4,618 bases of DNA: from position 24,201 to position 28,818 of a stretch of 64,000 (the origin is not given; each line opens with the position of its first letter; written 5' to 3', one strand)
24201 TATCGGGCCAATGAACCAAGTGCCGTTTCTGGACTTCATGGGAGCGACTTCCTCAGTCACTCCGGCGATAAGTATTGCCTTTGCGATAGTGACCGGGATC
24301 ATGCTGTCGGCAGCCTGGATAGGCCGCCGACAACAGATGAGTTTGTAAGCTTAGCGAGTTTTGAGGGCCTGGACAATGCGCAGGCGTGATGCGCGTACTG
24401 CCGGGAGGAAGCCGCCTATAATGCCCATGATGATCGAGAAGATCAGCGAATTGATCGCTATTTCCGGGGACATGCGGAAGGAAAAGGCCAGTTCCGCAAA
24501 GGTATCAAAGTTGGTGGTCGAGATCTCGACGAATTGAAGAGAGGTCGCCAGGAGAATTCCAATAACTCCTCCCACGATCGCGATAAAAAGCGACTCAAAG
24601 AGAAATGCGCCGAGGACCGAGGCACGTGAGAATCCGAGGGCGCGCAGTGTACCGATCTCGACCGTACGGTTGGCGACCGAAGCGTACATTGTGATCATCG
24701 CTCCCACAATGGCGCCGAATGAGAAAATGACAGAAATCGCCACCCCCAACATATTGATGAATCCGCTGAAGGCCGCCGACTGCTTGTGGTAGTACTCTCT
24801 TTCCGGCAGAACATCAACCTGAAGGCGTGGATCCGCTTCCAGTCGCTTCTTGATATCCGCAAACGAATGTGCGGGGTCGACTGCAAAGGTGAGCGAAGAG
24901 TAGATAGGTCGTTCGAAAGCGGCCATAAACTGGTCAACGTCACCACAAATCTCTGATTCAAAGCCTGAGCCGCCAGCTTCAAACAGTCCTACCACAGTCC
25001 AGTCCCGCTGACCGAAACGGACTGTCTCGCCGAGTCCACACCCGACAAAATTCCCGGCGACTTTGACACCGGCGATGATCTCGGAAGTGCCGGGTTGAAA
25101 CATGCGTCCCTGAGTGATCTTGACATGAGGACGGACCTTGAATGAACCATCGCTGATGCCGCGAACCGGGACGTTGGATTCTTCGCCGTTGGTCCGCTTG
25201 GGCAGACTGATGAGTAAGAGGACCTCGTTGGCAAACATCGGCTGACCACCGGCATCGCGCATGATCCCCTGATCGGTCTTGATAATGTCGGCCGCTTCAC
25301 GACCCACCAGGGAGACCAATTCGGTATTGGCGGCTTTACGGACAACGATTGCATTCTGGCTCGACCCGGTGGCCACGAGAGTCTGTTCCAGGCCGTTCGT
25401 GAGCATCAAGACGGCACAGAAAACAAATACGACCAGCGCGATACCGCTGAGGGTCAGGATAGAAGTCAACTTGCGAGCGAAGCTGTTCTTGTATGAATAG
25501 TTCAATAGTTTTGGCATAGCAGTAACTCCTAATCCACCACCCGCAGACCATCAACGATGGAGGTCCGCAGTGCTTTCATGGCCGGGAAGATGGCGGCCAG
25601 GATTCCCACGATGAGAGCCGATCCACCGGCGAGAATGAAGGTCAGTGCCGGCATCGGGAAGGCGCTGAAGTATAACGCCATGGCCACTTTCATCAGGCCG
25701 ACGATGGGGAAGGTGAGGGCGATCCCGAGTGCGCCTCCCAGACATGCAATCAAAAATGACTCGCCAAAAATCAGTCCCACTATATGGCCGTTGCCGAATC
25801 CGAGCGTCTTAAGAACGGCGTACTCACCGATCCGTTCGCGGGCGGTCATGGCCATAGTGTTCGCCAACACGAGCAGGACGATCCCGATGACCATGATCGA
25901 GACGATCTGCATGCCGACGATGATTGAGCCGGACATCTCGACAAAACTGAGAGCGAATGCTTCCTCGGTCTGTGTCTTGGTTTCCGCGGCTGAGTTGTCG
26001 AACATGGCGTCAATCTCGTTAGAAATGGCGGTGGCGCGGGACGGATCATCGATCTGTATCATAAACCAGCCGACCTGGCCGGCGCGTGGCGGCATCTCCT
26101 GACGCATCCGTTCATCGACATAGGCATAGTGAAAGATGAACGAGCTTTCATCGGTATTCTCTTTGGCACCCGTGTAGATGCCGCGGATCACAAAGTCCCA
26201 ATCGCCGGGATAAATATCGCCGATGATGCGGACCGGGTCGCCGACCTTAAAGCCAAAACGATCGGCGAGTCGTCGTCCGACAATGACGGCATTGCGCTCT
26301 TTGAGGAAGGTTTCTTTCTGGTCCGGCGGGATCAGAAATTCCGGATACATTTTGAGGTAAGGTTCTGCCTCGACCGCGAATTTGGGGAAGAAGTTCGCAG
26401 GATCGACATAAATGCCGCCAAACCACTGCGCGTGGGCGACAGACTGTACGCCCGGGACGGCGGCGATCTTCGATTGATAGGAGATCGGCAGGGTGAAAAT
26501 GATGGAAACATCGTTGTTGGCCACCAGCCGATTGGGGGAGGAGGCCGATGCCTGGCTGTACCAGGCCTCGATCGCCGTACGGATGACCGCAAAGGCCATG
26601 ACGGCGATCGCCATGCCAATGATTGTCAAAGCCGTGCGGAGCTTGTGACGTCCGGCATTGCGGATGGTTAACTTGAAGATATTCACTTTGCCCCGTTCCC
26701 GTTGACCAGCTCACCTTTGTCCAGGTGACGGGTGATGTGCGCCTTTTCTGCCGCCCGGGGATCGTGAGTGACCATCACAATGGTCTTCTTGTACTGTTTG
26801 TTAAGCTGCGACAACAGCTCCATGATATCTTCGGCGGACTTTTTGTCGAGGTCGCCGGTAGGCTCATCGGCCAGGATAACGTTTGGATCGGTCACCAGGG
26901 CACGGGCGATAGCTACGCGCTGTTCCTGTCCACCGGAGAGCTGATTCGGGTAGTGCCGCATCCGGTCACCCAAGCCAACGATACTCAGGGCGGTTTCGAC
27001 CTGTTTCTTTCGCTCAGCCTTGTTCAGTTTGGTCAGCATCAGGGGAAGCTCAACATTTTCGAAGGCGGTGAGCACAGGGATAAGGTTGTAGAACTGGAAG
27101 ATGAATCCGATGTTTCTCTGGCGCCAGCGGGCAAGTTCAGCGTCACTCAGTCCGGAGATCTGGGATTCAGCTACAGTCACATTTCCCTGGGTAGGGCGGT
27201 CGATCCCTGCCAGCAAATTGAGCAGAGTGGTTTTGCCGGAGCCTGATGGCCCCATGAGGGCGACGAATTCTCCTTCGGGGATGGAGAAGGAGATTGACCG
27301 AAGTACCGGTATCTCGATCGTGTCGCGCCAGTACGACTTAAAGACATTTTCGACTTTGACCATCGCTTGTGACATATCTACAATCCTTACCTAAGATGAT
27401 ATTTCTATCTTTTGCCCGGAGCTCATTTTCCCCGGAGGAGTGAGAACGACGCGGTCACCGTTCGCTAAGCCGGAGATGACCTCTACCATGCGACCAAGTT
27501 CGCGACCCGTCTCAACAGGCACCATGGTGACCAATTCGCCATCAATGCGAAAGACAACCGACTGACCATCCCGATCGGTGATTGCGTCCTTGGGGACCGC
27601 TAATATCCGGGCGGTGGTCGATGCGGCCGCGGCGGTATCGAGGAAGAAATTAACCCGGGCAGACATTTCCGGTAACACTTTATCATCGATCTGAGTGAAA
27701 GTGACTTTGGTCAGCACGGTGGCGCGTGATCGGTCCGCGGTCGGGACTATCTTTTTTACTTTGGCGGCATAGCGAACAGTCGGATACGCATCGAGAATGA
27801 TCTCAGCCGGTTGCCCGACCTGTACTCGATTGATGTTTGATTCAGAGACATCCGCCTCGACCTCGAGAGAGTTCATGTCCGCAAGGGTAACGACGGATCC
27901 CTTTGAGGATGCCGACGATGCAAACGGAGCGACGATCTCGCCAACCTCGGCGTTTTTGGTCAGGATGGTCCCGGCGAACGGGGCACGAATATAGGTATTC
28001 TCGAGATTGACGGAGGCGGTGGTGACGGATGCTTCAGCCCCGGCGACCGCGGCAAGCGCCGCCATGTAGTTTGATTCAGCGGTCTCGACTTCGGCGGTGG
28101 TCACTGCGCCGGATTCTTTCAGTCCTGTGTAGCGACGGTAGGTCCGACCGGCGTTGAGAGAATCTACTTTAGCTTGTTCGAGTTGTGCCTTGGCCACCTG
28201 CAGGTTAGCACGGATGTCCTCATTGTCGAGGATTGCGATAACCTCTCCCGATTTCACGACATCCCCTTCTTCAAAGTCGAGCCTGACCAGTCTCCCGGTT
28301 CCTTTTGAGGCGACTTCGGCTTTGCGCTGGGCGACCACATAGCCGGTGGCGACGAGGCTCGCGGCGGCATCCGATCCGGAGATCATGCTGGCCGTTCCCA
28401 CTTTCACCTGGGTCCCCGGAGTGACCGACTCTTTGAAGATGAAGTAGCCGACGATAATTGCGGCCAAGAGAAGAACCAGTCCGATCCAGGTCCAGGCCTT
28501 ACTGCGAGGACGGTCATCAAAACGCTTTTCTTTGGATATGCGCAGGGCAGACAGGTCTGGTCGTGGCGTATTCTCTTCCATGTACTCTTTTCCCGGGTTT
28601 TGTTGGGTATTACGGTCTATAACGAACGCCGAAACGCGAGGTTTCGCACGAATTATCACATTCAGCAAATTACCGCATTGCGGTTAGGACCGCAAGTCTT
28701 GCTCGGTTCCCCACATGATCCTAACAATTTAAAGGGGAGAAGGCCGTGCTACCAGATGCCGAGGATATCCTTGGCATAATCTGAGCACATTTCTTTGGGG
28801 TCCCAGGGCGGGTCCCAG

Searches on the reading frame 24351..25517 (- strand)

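Call 89: search_protein_families(library=pfam, proteins=[window:24351-25517:-], max_evalue=0.00001)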
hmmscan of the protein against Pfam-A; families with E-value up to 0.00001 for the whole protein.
window:24351-25517:- (388 aa): 2 families
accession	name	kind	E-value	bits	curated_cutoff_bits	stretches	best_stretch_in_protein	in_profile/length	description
PF12704.14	MacB_PCD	-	5.5e-17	63.2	27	1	19-228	1-206/207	MacB-like periplasmic core domain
PF02687.27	FtsX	-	4e-15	56.4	25.5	1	260-379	2-118/120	FtsX-like permease C-terminal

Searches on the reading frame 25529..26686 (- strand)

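Call 89: search_protein_families(library=pfam, proteins=[window:25529-26686:-], max_evalue=0.00001)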
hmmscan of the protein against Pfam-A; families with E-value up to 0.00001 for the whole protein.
window:25529-26686:- (385 aa): 2 families
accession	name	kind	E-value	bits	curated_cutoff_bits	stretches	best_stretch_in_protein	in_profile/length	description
PF02687.27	FtsX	-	2.8e-14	53.6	25.5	1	261-377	2-120/120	FtsX-like permease C-terminal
PF12704.14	MacB_PCD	-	6.2e-12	46.7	27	1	18-227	1-206/207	MacB-like periplasmic core domain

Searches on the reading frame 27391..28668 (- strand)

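Call 89: search_protein_families(library=pfam, proteins=[window:27391-28668:-], max_evalue=0.00001)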
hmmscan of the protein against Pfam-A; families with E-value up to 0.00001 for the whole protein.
window:27391-28668:- (425 aa): 2 families
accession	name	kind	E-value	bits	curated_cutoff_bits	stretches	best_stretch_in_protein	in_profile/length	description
PF16576.10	HlyD_D23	-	1.5e-17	64.1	30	1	105-337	6-214/214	Barrel-sandwich domain of CusB or HlyD membrane-fusion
PF13437.12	HlyD_3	-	5.5e-16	59.7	22.2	1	227-325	2-94/106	HlyD family secretion protein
